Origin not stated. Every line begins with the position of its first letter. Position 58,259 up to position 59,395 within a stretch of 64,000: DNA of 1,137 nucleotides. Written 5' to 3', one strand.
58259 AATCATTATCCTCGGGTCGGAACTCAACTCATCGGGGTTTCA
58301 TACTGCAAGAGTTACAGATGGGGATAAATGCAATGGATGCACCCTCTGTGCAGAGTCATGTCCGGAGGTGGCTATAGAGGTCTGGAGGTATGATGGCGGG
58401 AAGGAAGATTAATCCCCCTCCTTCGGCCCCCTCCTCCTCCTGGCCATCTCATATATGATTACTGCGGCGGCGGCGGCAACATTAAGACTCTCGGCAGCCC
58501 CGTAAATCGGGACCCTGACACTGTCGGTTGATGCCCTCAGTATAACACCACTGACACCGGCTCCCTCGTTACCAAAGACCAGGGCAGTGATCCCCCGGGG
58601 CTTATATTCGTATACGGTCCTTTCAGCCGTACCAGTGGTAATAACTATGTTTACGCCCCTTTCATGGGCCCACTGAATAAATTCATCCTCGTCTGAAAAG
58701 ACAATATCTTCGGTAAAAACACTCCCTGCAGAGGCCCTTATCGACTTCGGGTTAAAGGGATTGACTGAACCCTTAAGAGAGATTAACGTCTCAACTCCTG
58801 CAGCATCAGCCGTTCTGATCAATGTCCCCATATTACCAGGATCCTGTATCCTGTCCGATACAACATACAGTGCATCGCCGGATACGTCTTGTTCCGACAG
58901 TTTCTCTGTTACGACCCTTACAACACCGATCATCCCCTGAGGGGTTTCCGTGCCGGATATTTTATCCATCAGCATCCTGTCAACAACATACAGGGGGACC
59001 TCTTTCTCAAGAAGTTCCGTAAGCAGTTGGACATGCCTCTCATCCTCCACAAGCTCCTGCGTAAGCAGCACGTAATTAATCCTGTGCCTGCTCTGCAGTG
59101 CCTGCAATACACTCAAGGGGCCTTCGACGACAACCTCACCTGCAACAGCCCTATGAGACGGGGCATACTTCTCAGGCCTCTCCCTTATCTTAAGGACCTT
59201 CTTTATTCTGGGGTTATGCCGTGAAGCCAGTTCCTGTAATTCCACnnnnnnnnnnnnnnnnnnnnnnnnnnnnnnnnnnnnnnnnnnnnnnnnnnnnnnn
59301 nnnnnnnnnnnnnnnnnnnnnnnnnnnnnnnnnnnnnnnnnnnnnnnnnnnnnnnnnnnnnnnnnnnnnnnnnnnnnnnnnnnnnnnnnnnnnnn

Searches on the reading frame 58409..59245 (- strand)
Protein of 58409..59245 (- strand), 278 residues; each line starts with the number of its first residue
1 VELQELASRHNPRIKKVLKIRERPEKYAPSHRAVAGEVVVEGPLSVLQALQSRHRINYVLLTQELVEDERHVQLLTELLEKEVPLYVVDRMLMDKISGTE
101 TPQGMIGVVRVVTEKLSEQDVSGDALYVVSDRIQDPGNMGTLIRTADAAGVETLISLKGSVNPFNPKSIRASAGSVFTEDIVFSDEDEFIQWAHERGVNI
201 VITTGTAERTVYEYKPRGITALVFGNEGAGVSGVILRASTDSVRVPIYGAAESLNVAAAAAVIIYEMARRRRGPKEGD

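Call 63: search_protein_families(library=pfam, proteins=[window:58409-59245:-], max_evalue=0.00001)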
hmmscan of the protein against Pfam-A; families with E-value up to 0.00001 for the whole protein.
window:58409-59245:- (278 aa): 3 families
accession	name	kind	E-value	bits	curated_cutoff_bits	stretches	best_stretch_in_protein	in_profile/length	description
PF00588.24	SpoU_methylase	-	3.5e-34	118.4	29.7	1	126-265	2-142/142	SpoU rRNA Methylase family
PF08032.17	SpoU_sub_bind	-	2.9e-12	47.2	22.8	1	40-110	2-71/76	RNA 2'-O ribose methyltransferase substrate binding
PF22435.1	MRM3-like_sub_bind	-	4e-11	43.6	27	1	11-107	1-84/84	MRM3-like substrate binding domain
